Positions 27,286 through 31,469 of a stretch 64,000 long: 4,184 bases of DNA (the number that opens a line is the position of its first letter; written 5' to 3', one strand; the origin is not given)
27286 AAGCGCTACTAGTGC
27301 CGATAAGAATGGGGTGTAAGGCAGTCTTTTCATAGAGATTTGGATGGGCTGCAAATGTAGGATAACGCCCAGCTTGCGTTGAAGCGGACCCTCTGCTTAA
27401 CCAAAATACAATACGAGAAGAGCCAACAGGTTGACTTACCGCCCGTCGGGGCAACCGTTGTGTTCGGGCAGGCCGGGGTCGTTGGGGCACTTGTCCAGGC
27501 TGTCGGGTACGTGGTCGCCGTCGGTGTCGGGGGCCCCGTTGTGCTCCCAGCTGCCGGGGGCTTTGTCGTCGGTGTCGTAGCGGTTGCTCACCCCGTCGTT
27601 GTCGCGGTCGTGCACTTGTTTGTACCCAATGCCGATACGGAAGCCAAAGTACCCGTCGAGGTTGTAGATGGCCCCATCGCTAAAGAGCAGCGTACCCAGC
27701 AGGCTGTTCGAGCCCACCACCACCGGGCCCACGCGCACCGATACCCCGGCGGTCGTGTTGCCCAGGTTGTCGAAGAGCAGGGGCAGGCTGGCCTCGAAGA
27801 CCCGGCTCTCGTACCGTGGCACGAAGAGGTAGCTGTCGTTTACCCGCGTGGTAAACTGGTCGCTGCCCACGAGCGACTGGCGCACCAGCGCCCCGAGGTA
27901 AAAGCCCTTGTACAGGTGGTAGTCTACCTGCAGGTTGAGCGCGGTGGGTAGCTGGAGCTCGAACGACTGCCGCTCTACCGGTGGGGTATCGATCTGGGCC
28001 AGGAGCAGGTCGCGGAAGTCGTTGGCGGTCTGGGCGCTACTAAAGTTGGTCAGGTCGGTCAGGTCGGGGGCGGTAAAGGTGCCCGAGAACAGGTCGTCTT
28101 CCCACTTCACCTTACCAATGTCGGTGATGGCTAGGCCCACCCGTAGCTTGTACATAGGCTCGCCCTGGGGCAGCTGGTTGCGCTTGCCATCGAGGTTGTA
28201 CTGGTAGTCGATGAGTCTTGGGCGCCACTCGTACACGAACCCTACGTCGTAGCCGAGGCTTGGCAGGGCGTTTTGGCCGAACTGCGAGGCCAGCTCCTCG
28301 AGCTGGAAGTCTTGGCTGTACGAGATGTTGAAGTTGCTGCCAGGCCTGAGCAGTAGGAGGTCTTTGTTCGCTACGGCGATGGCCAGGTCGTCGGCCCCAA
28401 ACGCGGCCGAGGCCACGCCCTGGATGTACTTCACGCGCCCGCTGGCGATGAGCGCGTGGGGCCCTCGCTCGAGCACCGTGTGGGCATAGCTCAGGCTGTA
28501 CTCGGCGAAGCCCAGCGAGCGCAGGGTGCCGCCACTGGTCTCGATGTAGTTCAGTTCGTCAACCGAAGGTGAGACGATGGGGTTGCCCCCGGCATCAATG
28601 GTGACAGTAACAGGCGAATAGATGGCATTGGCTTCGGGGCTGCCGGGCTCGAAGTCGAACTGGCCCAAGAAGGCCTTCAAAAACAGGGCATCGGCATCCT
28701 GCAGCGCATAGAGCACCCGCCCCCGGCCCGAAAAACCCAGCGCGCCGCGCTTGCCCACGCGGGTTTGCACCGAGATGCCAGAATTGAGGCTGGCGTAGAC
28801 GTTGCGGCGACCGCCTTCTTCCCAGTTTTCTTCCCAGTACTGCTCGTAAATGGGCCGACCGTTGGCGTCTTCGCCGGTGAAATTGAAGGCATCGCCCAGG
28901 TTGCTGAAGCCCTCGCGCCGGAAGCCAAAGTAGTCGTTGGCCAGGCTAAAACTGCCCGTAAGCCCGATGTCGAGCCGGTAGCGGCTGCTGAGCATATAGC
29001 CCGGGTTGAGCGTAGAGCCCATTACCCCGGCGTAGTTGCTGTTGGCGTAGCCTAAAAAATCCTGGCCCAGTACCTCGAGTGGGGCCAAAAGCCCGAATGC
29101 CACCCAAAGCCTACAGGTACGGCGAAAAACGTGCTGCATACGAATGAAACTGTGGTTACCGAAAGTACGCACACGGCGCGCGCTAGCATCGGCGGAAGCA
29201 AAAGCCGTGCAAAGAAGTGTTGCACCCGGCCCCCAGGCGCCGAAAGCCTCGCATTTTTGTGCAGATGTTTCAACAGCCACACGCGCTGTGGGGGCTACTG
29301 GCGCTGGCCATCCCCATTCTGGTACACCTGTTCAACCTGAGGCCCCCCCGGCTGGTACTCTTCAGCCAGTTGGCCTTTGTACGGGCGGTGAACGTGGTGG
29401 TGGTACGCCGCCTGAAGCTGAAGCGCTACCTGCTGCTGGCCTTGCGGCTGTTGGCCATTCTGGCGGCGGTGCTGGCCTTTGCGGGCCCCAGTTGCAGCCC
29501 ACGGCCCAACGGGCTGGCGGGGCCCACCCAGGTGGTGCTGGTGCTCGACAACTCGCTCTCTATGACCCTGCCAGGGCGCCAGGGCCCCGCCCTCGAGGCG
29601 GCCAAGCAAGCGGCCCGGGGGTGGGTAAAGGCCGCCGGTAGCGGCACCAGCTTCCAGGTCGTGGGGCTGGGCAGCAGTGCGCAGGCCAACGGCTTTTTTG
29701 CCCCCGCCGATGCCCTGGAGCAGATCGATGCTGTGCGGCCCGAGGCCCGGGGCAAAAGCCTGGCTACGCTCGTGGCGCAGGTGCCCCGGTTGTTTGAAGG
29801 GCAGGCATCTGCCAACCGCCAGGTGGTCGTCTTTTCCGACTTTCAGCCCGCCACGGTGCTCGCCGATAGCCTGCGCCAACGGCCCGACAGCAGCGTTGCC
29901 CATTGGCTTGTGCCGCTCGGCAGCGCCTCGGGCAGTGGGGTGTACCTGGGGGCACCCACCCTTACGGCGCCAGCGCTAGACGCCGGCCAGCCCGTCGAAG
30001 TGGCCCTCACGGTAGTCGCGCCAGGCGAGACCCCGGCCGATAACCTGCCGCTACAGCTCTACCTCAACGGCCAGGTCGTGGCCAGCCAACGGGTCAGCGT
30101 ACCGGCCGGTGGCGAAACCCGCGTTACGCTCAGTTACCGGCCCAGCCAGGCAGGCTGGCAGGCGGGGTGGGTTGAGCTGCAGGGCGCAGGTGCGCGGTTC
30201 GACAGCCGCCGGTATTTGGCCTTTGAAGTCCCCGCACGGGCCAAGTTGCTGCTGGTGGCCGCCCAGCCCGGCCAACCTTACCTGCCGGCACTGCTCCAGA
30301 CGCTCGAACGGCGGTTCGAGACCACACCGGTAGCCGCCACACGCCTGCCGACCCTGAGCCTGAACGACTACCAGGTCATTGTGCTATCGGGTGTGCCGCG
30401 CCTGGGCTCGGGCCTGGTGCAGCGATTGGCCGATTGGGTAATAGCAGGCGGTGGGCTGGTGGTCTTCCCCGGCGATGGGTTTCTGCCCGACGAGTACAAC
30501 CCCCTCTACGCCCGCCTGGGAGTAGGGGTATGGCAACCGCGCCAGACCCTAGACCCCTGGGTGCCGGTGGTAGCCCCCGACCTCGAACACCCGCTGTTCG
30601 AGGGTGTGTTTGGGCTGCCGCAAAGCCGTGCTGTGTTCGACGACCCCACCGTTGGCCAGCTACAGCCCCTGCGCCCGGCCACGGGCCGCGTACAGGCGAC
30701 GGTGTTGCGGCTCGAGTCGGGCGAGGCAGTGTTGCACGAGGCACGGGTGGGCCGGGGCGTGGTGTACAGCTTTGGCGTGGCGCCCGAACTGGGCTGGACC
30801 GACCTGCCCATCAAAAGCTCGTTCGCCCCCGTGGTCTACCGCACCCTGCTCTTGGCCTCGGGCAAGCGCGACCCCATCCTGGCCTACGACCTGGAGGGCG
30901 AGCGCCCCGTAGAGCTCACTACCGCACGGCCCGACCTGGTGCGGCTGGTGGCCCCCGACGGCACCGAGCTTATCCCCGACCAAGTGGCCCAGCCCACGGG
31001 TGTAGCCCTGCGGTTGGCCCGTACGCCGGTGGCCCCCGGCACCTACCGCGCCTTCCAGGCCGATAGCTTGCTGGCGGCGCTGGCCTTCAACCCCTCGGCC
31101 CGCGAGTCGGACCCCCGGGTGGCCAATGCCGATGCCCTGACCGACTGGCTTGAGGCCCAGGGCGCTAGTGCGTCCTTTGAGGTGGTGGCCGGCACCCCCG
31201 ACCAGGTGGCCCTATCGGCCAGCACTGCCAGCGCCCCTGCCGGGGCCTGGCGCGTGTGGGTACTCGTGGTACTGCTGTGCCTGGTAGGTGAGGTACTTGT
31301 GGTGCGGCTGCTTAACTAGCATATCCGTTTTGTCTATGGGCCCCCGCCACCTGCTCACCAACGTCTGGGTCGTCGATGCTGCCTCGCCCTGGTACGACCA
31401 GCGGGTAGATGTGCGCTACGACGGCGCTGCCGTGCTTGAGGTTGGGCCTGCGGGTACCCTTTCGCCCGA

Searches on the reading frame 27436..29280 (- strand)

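Call 51: search_protein_families(library=pfam, proteins=[window:27436-29280:-], max_evalue=0.01)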
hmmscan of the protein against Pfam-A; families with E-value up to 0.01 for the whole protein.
window:27436-29280:- (614 aa): 1 family
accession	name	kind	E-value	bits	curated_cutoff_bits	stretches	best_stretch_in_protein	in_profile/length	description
PF18990.6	DUF5723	-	1e-24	88.4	26.8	1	246-524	114-375/376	Family of unknown function (DUF5723)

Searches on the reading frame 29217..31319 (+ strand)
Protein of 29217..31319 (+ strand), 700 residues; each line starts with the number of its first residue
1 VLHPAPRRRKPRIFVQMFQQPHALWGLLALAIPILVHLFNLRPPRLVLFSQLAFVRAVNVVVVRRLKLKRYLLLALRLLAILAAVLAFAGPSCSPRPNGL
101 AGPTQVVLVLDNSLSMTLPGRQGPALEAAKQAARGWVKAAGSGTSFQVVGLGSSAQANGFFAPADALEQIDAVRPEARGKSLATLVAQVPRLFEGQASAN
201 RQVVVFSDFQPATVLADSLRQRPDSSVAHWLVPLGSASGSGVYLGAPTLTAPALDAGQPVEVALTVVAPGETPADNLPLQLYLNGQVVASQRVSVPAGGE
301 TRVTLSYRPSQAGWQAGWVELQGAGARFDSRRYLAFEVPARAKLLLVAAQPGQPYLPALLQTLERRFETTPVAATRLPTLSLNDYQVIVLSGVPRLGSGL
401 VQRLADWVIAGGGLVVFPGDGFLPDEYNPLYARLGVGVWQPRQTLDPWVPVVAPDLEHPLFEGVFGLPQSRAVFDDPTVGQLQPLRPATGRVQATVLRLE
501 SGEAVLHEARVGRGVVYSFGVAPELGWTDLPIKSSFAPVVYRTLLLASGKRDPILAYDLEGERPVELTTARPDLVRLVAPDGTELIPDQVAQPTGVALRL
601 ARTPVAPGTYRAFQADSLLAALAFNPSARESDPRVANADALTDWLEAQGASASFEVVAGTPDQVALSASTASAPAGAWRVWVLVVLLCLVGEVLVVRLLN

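Call 51: search_protein_families(library=pfam, proteins=[window:29217-31319:+], max_evalue=0.01)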
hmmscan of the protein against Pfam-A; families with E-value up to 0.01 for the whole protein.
window:29217-31319:+ (700 aa): 6 families
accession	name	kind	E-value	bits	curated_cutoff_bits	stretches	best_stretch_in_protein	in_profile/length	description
PF07584.16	BatA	-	3.1e-15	56.8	25.9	1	17-91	1-77/77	Aerotolerance regulator N-terminal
PF13519.12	VWA_2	-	1.4e-06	29.3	27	1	106-210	1-107/107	von Willebrand factor type A domain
PF03168.19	LEA_2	-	0.0048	17.8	25.4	0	274-321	14-65/98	Late embryogenesis abundant protein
PF07705.17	CARDB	-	0.0072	17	22.7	0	250-313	11-75/101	CARDB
PF24157.1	DUF7408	-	0.0094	16.4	27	0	368-430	21-84/174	Domain of unknown function (DUF7408)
PF14258.12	DUF4350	-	0.0096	16.6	30.4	1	375-447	28-94/181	Domain of unknown function (DUF4350)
